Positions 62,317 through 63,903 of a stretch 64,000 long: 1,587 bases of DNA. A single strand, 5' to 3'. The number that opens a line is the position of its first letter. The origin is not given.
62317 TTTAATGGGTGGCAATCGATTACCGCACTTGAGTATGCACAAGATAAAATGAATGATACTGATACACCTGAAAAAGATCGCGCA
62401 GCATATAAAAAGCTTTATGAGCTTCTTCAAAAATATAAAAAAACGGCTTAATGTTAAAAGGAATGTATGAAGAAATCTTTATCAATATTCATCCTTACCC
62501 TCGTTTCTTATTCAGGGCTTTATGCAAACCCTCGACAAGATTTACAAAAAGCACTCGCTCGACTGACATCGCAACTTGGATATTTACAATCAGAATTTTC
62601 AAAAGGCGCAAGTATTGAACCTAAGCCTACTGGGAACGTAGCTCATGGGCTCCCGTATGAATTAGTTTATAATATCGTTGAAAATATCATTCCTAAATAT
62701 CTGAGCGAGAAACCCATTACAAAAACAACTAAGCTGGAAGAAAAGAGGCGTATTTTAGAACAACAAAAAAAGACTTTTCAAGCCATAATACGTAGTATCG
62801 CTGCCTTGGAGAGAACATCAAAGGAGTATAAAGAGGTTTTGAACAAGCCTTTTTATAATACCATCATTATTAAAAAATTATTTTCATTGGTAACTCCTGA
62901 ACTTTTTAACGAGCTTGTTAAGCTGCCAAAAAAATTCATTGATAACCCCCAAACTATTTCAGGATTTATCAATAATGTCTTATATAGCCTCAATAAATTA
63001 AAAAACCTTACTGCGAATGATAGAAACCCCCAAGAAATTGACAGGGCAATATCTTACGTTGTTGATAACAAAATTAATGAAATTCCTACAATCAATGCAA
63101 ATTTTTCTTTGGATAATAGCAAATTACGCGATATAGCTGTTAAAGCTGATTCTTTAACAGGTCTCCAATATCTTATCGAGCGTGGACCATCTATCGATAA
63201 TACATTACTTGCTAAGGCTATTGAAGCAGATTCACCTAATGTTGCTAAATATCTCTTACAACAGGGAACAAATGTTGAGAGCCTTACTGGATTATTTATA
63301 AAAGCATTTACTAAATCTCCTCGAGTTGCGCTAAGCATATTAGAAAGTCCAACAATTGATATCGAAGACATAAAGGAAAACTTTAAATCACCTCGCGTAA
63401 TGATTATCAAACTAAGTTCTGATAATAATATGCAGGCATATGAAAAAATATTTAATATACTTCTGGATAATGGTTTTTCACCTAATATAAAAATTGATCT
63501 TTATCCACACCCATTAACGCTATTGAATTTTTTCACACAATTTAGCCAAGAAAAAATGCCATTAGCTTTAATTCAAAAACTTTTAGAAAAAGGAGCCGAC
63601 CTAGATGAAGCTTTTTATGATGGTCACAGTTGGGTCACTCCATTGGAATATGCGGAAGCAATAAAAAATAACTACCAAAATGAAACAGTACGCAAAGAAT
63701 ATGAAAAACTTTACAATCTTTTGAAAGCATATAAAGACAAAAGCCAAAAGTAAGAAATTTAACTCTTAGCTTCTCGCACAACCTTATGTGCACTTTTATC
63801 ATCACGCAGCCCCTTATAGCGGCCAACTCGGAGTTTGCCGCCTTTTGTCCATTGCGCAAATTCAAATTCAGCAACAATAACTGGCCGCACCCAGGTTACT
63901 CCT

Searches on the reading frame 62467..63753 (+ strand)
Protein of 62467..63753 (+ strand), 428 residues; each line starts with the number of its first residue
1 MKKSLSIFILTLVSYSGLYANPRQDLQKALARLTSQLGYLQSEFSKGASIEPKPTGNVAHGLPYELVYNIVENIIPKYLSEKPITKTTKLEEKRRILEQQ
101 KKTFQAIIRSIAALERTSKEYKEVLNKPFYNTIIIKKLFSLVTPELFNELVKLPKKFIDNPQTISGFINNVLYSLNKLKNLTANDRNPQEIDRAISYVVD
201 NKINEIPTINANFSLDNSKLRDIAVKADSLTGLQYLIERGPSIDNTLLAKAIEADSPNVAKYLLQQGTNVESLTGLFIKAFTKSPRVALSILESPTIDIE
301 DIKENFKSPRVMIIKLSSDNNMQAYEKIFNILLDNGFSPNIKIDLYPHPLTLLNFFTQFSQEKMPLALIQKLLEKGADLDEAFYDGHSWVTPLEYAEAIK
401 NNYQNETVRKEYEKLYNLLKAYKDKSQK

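Call 60: search_protein_families(library=pfam, proteins=[window:62467-63753:+], max_evalue=0.0001)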
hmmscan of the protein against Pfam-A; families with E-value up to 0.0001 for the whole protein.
window:62467-63753:+ (428 aa): 1 family
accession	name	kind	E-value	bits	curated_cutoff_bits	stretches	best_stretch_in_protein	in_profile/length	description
PF12796.13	Ank_2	-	2.5e-05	25.2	27.3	0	224-270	4-86/90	Ankyrin repeats (3 copies)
